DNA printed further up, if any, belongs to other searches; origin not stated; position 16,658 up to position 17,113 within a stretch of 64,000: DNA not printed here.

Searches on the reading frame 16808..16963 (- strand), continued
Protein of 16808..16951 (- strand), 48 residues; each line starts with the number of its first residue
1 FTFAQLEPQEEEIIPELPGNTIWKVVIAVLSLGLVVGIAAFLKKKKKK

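Call 88: search_protein_families(library=pfam, proteins=[P0011, P0012, P0015, P0018, P0023, P0006, P0013, P0019, P0005], max_evalue=0.01)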
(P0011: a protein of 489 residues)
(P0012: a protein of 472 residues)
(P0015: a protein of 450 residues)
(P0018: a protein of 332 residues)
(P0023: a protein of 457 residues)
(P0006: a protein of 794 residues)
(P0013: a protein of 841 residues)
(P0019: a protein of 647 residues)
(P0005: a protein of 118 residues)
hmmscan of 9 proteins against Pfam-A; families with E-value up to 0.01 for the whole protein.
P0011 (489 aa): 0 families

P0012 (472 aa): 0 families

P0015 (450 aa): 0 families

P0018 (332 aa): 1 family
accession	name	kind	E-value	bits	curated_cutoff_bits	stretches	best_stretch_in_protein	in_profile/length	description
PF03212.20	Pertactin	-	0.0065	16.8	22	0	215-279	14-77/121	Pertactin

P0023 (457 aa): 0 families

P0006 (794 aa): 0 families

P0013 (841 aa): 0 families

P0019 (647 aa): 1 family
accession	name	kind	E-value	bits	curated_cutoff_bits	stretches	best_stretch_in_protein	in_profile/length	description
PF00082.27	Peptidase_S8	-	8e-39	134.1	21.8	1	158-424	1-273/288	Subtilase family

P0005 (118 aa): 0 families

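Call 90: search_protein_families(library=pfam, proteins=[window:16808-16951:-], max_evalue=10)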
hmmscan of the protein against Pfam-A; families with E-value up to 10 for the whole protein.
seq(48 aa): 1 family
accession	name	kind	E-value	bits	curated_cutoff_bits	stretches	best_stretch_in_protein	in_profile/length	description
PF13314.11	DUF4083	-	0.11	12.9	25.4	1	19-44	3-28/57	Domain of unknown function (DUF4083)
